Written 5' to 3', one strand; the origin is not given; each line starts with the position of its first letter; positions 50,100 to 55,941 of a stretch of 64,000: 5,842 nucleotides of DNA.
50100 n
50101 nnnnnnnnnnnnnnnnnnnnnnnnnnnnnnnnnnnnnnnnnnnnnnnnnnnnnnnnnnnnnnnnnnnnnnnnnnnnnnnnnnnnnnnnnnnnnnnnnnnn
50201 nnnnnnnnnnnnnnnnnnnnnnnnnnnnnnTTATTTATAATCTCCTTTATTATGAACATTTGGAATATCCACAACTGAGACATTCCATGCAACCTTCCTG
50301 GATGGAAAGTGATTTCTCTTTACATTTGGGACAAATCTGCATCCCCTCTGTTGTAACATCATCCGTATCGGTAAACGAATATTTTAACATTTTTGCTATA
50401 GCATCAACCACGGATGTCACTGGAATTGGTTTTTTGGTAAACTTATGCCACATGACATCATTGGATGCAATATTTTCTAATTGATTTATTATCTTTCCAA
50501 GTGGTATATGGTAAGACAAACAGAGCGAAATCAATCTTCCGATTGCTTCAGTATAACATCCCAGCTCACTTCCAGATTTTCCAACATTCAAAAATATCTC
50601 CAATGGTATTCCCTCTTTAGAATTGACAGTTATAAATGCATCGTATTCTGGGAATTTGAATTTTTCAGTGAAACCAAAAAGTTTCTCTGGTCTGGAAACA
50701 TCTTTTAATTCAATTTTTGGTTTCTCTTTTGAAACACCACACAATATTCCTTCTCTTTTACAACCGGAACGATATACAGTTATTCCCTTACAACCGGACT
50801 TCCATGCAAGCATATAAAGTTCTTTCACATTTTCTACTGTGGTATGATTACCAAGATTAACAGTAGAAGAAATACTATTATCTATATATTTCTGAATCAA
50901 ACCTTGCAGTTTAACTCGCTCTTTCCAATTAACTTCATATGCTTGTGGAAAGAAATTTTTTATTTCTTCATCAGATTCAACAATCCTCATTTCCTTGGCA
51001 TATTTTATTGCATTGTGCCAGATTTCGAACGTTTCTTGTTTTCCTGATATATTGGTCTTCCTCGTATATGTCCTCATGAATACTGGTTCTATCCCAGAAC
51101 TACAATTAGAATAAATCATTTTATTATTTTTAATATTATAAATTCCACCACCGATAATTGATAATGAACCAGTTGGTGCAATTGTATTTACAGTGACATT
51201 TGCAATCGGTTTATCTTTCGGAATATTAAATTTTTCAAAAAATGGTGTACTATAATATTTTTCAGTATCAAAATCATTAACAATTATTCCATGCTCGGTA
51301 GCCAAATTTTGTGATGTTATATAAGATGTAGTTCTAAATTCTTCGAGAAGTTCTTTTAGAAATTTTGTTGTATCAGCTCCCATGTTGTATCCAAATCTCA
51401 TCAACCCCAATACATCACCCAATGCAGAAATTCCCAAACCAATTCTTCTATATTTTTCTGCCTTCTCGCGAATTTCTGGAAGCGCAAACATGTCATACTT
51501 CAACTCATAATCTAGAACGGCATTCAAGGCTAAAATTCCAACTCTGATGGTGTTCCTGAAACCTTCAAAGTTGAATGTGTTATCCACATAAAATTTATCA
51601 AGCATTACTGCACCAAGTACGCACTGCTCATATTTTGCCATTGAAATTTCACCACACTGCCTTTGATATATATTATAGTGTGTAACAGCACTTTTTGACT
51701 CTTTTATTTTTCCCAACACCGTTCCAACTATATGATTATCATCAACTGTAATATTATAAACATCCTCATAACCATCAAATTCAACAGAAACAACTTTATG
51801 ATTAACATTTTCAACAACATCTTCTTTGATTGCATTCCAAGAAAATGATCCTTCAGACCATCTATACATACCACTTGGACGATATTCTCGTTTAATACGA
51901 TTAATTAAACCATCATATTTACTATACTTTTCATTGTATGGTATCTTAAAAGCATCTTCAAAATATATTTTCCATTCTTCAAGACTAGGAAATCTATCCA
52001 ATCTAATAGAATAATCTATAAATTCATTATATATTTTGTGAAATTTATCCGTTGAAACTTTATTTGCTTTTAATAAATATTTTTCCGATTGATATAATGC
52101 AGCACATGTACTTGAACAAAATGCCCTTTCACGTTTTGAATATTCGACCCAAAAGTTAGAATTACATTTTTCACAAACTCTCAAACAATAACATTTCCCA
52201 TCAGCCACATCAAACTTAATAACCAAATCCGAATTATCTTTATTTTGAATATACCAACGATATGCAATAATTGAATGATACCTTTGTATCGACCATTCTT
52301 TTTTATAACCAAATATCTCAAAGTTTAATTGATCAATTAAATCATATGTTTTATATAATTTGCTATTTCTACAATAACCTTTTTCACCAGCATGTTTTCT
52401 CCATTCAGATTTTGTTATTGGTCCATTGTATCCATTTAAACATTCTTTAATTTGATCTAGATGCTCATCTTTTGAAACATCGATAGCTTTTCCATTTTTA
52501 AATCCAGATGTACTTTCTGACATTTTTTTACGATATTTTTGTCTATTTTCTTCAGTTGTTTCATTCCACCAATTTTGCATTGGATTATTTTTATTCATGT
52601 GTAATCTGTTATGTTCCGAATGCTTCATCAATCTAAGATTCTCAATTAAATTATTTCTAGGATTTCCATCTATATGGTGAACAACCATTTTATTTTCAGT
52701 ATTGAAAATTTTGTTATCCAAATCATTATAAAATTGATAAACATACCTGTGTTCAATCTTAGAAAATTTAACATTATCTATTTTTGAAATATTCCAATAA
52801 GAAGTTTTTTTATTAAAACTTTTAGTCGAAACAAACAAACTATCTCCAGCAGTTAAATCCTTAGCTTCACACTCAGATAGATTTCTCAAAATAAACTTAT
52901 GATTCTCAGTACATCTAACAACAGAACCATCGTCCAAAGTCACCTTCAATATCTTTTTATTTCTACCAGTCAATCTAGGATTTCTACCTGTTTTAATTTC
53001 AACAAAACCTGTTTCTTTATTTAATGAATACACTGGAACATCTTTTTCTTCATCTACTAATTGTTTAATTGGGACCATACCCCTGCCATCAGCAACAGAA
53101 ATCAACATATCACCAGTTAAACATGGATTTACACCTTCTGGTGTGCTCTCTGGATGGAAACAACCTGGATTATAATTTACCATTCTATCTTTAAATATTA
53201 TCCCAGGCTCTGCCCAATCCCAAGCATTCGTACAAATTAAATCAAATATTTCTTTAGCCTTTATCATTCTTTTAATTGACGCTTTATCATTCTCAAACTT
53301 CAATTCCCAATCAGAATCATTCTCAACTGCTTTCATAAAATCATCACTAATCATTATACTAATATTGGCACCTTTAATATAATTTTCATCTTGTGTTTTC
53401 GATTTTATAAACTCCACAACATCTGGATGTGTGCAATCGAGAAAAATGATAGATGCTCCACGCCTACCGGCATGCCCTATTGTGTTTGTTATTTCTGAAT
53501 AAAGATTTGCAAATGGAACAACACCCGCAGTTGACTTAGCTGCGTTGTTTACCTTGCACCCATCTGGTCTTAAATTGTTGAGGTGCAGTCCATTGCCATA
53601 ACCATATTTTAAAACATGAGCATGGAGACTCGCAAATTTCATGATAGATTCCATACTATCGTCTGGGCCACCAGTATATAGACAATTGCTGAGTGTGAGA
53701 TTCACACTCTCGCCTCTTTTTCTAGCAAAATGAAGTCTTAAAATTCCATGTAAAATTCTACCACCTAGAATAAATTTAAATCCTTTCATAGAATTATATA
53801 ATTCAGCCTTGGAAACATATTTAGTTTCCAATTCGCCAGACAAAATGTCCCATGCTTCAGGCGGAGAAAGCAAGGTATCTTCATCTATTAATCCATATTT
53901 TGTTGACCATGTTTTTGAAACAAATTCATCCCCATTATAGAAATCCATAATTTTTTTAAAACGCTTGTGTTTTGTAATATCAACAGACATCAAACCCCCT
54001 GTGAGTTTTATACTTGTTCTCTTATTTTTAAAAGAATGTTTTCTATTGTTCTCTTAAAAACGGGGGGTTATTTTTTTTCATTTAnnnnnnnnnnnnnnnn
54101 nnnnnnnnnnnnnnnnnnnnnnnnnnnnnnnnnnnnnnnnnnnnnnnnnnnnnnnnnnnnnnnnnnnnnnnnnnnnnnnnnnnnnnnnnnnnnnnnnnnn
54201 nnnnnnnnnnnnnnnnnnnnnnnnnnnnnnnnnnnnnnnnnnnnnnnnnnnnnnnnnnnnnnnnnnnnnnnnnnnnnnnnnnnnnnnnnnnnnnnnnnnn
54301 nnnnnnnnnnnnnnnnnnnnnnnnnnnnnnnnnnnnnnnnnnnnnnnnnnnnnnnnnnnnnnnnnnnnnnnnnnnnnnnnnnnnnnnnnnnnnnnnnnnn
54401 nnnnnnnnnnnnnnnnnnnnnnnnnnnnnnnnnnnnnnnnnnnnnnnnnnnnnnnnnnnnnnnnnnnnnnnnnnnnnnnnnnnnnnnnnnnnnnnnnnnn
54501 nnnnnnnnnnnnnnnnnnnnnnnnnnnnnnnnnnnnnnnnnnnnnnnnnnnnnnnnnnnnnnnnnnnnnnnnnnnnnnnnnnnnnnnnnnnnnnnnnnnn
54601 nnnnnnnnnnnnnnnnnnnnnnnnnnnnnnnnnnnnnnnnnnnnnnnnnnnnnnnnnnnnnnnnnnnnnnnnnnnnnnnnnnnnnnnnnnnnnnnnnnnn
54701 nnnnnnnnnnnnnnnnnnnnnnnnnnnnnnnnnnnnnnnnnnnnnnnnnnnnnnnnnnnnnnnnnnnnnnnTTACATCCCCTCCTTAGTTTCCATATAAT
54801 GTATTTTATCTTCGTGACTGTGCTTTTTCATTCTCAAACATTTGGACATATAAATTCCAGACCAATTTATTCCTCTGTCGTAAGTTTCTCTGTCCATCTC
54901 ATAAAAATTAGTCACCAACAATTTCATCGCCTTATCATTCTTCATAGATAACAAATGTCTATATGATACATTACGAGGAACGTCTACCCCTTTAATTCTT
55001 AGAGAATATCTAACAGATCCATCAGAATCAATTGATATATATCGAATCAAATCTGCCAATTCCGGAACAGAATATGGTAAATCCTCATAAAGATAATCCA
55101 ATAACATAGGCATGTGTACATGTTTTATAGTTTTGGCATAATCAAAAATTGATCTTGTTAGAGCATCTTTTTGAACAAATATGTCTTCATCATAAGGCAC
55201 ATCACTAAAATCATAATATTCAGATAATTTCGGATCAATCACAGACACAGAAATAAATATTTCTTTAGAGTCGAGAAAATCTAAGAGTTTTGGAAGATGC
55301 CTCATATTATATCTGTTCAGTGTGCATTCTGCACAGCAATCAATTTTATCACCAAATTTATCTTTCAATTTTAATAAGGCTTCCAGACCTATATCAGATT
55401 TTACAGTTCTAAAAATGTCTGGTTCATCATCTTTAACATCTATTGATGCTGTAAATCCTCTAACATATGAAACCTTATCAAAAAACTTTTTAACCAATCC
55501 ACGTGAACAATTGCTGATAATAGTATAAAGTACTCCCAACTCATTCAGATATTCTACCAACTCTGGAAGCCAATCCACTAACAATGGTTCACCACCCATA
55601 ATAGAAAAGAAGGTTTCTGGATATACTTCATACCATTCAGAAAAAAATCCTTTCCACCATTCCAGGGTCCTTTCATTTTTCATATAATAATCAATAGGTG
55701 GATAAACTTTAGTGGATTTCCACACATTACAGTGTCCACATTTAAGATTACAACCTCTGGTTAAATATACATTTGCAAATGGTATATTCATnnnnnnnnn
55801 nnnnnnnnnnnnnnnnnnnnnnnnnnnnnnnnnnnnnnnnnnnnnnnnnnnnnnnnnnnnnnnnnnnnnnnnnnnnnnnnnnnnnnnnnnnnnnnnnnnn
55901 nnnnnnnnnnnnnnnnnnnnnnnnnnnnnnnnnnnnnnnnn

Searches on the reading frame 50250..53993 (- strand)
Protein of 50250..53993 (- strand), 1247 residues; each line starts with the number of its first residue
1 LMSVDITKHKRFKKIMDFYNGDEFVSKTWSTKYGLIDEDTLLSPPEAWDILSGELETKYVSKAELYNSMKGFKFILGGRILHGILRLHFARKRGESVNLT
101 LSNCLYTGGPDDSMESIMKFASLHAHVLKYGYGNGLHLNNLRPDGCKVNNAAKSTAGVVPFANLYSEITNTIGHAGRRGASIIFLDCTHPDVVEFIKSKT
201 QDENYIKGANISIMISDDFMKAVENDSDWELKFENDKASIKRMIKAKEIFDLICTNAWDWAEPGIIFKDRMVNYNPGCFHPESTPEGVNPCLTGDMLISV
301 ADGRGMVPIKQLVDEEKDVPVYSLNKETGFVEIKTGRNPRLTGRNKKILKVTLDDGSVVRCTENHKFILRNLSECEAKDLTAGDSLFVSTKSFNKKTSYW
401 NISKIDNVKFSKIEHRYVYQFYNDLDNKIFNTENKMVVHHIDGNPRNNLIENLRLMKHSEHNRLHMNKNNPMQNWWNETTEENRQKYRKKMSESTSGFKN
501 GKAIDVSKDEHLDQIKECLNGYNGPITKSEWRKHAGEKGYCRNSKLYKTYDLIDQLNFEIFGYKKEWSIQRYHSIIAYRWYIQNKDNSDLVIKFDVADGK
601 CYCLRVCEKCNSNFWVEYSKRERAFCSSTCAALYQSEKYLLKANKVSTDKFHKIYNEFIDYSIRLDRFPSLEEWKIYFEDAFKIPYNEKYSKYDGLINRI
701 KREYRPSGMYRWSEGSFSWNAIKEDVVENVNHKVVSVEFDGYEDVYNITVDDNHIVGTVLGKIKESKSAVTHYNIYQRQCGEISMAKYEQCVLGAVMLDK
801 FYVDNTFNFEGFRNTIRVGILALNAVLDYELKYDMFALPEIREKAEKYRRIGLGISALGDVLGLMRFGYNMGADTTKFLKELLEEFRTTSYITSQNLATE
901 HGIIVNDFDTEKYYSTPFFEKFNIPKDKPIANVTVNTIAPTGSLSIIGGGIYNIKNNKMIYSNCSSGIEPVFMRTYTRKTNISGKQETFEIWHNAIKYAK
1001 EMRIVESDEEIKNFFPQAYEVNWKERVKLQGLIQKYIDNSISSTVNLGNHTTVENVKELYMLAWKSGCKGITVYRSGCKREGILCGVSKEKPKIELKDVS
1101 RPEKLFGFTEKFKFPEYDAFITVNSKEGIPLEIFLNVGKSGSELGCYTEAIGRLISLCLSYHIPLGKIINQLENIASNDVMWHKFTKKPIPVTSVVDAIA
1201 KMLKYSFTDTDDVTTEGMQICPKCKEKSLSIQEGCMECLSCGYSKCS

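Call 47: find_encoding_contigs(protein=window:50250-53993:-, flank=10000, max_places=1)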
Protein window:50250-53993:- (1247 aa): no gene with exactly this product is on record in the collection.

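Call 51: search_protein_families(library=pfam, proteins=[window:50250-53993:-], max_evalue=0.001)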
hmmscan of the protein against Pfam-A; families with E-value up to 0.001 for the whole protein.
window:50250-53993:- (1247 aa): 4 families
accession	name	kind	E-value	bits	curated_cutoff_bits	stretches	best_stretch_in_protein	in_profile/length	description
PF02867.20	Ribonuc_red_lgC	-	3.6e-79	267.2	23.9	1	110-1074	8-523/523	Ribonucleotide reductase, barrel domain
PF12637.14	TSCPD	-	1.2e-14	54.8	22.8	1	1119-1204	16-85/88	TSCPD domain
PF14890.11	Intein_splicing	-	8.9e-12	45.5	35.8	1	298-754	1-144/155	Intein splicing domain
PF13392.12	HNH_3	-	3.7e-09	36.5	24.8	1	433-463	16-46/46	HNH endonuclease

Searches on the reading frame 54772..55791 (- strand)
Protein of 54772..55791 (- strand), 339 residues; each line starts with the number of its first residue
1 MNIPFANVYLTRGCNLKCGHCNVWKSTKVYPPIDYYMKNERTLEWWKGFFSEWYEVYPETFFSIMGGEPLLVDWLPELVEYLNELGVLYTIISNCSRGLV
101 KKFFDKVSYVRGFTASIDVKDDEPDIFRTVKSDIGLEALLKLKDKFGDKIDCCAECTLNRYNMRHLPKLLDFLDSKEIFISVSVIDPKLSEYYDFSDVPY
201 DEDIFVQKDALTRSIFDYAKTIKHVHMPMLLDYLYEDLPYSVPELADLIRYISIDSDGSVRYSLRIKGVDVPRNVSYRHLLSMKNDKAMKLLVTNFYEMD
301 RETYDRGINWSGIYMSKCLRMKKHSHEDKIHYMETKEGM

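Call 51: search_protein_families(library=pfam, proteins=[window:54772-55791:-], max_evalue=0.001)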
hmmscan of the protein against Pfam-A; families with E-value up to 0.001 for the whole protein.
window:54772-55791:- (339 aa): 1 family
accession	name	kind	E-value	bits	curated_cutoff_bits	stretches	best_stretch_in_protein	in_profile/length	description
PF04055.27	Radical_SAM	-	8.7e-08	33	29.5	1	9-173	2-166/166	Radical SAM superfamily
